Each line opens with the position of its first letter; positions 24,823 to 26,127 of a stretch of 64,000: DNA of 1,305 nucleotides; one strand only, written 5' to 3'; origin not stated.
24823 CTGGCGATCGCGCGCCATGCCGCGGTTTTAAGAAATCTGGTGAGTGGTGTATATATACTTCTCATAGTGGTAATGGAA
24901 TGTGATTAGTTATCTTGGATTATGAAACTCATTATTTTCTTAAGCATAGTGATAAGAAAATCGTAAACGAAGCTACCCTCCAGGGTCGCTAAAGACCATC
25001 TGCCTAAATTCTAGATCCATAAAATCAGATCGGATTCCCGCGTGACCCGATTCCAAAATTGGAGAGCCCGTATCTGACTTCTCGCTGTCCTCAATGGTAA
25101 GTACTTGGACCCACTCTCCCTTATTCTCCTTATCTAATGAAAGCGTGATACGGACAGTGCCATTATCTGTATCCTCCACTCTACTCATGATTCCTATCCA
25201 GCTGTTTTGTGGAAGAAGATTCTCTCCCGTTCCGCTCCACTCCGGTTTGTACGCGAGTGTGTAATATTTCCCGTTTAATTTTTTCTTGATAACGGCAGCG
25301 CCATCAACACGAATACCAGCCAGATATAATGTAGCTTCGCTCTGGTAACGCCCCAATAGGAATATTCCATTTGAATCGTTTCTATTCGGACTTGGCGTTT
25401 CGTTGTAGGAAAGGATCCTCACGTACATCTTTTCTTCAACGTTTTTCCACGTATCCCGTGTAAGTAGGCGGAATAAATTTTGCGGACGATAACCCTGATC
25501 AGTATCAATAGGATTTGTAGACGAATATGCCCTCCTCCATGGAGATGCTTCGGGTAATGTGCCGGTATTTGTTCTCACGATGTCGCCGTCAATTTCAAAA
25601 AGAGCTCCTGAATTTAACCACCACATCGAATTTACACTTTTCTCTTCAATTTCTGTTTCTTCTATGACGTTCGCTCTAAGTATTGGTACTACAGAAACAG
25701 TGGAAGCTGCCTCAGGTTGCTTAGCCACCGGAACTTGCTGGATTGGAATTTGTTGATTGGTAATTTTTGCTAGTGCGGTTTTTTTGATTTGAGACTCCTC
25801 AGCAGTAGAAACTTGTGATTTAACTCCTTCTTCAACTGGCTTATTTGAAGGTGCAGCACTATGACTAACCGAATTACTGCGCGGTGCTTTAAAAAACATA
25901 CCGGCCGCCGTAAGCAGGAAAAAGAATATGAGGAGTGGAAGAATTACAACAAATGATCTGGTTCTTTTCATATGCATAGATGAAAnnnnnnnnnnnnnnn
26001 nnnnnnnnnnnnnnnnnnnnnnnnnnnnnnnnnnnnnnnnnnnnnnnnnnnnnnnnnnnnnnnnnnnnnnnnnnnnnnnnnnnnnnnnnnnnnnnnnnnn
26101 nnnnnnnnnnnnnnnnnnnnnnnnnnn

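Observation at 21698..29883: PNAG-like exopolysaccharide synthesis/modification locus with four paralogous jelly-roll lectin-like modules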

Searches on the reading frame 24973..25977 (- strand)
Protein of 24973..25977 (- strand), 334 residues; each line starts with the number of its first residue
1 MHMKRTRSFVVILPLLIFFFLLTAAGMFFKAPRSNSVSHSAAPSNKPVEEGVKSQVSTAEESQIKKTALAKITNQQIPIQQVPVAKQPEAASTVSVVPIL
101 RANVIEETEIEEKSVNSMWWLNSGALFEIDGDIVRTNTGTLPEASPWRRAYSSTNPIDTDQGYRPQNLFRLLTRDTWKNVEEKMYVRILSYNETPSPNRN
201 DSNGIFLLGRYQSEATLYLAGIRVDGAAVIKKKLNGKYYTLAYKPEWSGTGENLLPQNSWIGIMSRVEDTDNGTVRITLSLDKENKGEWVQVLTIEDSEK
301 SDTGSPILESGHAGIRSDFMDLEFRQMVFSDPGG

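Call 3: search_protein_families(library=pfam, proteins=[window:24973-25977:-], max_evalue=0.1)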
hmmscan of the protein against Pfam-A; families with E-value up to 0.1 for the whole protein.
window:24973-25977:- (334 aa): 1 family
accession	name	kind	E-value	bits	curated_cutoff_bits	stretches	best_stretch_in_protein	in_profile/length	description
PF07265.16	TAP35_44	-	0.049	14.1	25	1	5-93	4-87/119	Tapetum specific protein TAP35/TAP44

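Call 4: search_protein_families(library=ncbifam, proteins=[window:24973-25977:-], max_evalue=0.1)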
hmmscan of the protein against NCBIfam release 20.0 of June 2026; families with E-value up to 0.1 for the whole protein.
window:24973-25977:- (334 aa): 0 families

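Call 8: find_homologous_proteins(query=window:24973-25977:-, max_evalue=0.001)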
Query window:24973-25977:- (334 aa): 466 proteins with E <= 0.001 among 2438 candidates; the best 120 are listed.
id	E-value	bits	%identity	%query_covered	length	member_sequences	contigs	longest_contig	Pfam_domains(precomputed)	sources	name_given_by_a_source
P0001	1.2e-217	739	100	99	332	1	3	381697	-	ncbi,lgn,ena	ncbi:MAG: hypothetical protein AAB407_03810 [Patescibacteria group bacterium]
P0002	2.4e-99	351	44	68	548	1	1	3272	-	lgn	-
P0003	6.6e-97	343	43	66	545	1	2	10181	-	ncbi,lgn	-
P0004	1.8e-64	236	48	66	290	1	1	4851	-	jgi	jgi:hypothetical protein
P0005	1.8e-64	236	51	67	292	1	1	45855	-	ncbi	-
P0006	5.7e-63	231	38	82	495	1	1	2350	-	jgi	jgi:hypothetical protein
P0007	8.8e-63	230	39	97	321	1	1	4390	-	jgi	jgi:hypothetical protein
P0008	9.4e-63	230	49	66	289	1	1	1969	-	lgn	-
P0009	3.3e-62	229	48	69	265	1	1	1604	-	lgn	-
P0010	3.4e-62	229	48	72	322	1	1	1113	-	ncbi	-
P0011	6.3e-62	228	40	97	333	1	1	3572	-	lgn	-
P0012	1.9e-61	226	49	66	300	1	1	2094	-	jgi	jgi:hypothetical protein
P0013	2.6e-61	226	46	71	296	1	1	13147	-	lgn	-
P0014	2.6e-61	226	48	66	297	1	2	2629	-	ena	-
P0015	3.6e-61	225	46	75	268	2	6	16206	-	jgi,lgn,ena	-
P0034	8.1e-59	217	47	69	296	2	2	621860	-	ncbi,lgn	-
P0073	4.0e-57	212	46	67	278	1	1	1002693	-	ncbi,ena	-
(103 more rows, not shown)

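Call 12: find_encoding_contigs(protein=P0034, flank=10000, max_places=2)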
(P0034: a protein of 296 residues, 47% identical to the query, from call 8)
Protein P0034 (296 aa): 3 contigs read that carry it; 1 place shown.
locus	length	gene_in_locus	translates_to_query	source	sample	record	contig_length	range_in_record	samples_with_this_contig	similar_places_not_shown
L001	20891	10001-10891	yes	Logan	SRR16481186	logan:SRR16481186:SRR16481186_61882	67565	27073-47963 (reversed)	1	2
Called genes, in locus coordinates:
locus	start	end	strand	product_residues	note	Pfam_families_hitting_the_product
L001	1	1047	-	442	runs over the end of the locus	PF00512:HisKA, PF02518:HATPase_c, PF00072:Response_reg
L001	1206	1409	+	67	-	-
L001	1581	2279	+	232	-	PF00072:Response_reg, PF00486:Trans_reg_C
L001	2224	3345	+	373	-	PF00512:HisKA, PF02518:HATPase_c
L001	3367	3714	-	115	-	PF00072:Response_reg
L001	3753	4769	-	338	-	PF00512:HisKA, PF02518:HATPase_c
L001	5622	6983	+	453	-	PF03446:NAD_binding_2 (weak), PF03721:UDPG_MGDP_dh_N, PF00984:UDPG_MGDP_dh, PF03720:UDPG_MGDP_dh_C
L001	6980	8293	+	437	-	PF13506:Glyco_transf_21, PF00535:Glycos_transf_2, PF10111:Glyco_tranf_2_2 (weak), PF13641:Glyco_tranf_2_3, PF03142:Chitin_synth_2, PF01644:Chitin_synth_1, PF13632:Glyco_trans_2_3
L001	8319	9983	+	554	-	PF01522:Polysacc_deac_1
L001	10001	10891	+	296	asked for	-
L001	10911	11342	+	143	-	PF00903:Glyoxalase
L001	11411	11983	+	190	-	PF09335:VTT_dom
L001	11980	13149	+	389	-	PF13477:Glyco_trans_4_2 (faint), PF20706:GT4-conflict, PF13439:Glyco_transf_4, PF13579:Glyco_trans_4_4, PF00534:Glycos_transf_1, PF13692:Glyco_trans_1_4, PF13524:Glyco_trans_1_2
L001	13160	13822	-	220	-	PF03167:UDG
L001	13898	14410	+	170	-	-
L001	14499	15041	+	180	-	PF02600:DsbB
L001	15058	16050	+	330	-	PF13354:Beta-lactamase2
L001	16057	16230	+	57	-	-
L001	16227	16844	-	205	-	PF09335:VTT_dom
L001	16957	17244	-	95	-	-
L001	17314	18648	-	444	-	PF13641:Glyco_tranf_2_3, PF13506:Glyco_transf_21 (weak), PF13632:Glyco_trans_2_3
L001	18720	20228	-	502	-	PF02156:Glyco_hydro_26 (weak)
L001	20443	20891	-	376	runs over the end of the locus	-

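Call 13: find_encoding_contigs(protein=P0073, flank=10000, max_places=2)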
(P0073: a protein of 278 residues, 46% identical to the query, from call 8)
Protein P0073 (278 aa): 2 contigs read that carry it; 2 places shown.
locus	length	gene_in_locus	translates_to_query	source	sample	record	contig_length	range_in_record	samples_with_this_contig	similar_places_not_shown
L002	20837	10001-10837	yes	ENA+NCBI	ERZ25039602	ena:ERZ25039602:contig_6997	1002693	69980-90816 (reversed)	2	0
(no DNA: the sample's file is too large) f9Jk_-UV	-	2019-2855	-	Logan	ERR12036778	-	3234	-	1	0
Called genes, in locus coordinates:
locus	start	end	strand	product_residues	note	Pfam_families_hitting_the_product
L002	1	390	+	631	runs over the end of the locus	PF13432:TPR_16 (faint), PF00515:TPR_1 (faint), PF07719:TPR_2 (faint), PF13176:TPR_7 (faint), PF13424:TPR_12, PF13424:TPR_12, PF00512:HisKA (weak), PF02518:HATPase_c, +3 more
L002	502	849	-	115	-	PF03795:YCII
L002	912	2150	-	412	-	PF04542:Sigma70_r2, PF08281:Sigma70_r4_2, PF20239:DUF6596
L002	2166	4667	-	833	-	PF12704:MacB_PCD, PF02687:FtsX, PF12704:MacB_PCD, PF02687:FtsX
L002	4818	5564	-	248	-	PF00072:Response_reg, PF00165:HTH_AraC (faint), PF12833:HTH_18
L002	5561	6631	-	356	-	PF06580:His_kinase, PF02518:HATPase_c (faint)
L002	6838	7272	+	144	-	PF00072:Response_reg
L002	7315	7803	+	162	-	-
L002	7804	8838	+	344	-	PF08100:Dimerisation, PF00891:Methyltransf_2, PF08242:Methyltransf_12, PF13649:Methyltransf_25 (weak)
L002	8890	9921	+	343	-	PF00704:Glyco_hydro_18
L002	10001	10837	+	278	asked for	-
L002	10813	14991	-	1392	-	PF00515:TPR_1 (weak), PF07719:TPR_2 (weak), PF13432:TPR_16 (weak), PF14559:TPR_19, PF13371:TPR_9 (weak), PF13432:TPR_16, PF23914:TPR_CcmH_CycH, PF01522:Polysacc_deac_1, +16 more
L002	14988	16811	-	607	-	PF01522:Polysacc_deac_1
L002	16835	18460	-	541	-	PF13506:Glyco_transf_21, PF00535:Glycos_transf_2, PF10111:Glyco_tranf_2_2 (weak), PF13641:Glyco_tranf_2_3, PF03142:Chitin_synth_2, PF01644:Chitin_synth_1 (weak), PF13632:Glyco_trans_2_3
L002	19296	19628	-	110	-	PF02036:SCP2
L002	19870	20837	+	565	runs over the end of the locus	PF00501:AMP-binding, PF23024:AMP-dom_DIP2-like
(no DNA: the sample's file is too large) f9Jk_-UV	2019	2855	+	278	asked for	-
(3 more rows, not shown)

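Call 32: search_protein_families(library=ncbifam, proteins=[L001:5622-6983:+], max_evalue=1e-10)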
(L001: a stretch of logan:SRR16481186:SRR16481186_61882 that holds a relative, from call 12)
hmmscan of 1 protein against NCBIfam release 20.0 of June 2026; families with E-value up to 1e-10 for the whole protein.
L001:5622-6983:+ (453 aa): 6 families
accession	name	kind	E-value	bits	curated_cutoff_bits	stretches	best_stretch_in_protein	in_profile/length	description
TIGR03026.1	NDP-sugDHase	subfamily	4.3e-118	394.7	189.8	1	30-434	3-413/413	nucleotide sugar dehydrogenase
NF040825.1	UDPMaNacDH_Arch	equivalog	2.1e-88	297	750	1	30-453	3-415/418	UDP-N-acetyl-D-mannosamine dehydrogenase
NF011729.0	PRK15182.1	equivalog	8.1e-70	235.7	592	1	30-390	9-362/425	Vi polysaccharide biosynthesis UDP-N-acetylglucosamine C-6 dehydrogenase TviB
NF008286.0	PRK11064.1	equivalog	3.4e-69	233.4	459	1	28-422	4-408/420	UDP-N-acetyl-D-mannosamine dehydrogenase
NF041297.1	UDPGDh_AglM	equivalog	2.4e-49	168.4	670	1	30-450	3-427/429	UDP-glucose 6-dehydrogenase AglM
NF047673.2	TeichurnBiosyTuaD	equivalog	2e-38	132.7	700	1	30-453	4-431/439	UDP-glucose 6-dehydrogenase TuaD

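Call 86: search_protein_families(library=pfam, proteins=[L002:8890-9921:+], max_evalue=0.0001)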
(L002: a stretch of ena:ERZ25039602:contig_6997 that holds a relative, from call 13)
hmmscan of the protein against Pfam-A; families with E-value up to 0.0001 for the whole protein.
L002:8890-9921:+ (343 aa): 1 family
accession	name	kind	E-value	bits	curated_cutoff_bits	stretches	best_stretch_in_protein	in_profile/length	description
PF00704.34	Glyco_hydro_18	-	1.6e-19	71.2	29.6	1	128-332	95-316/317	Glycosyl hydrolases family 18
